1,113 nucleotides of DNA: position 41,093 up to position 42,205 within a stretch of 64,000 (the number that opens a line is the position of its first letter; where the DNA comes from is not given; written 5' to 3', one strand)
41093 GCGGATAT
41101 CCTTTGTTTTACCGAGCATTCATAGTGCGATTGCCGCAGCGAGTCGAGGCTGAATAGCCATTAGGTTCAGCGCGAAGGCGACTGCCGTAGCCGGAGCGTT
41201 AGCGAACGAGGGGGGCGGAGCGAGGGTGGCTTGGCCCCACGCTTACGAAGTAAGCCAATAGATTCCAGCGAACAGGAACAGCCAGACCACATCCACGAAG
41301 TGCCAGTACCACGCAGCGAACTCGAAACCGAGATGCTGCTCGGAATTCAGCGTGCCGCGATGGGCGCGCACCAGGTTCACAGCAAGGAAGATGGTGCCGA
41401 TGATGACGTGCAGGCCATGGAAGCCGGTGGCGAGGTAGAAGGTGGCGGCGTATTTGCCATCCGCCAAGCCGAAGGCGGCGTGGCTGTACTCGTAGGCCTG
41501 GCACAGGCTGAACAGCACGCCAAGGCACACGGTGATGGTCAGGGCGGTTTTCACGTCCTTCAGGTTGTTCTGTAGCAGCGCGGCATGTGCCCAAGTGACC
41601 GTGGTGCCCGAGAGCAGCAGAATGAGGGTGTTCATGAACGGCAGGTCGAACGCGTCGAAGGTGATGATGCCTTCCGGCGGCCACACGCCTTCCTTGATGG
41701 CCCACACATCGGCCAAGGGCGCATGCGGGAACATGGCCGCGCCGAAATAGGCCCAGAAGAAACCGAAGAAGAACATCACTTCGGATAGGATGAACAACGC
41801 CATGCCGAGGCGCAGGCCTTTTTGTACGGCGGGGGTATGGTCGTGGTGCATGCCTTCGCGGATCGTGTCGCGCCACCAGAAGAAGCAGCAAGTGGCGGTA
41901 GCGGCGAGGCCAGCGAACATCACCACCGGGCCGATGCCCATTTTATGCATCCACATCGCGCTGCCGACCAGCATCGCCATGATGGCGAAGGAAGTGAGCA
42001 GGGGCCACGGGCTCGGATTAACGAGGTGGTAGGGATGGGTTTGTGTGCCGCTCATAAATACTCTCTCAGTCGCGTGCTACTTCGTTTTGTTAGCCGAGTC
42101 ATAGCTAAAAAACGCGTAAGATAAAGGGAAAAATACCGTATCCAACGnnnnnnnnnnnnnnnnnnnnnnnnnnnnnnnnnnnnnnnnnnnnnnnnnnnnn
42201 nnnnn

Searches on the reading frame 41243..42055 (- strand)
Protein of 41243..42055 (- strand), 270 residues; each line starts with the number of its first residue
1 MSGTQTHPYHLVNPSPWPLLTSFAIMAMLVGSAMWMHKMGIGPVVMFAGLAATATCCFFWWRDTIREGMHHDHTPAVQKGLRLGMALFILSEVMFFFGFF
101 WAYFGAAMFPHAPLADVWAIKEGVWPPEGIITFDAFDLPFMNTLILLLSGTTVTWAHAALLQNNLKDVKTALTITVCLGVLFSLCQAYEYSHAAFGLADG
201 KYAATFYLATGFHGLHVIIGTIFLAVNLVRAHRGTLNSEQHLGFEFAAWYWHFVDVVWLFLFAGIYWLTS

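Call 3: search_protein_families(library=pfam, proteins=[window:41243-42055:-], max_evalue=0.1)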
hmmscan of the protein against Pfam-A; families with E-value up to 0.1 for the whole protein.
window:41243-42055:- (270 aa): 2 families
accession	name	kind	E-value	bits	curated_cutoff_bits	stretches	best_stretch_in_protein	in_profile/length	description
PF00510.24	COX3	-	7.9e-91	304.9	23.8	1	7-269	1-257/258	Cytochrome c oxidase subunit III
PF07444.16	Ycf66_N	-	0.015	15.8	22.3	1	23-62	32-71/76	Ycf66 protein N-terminus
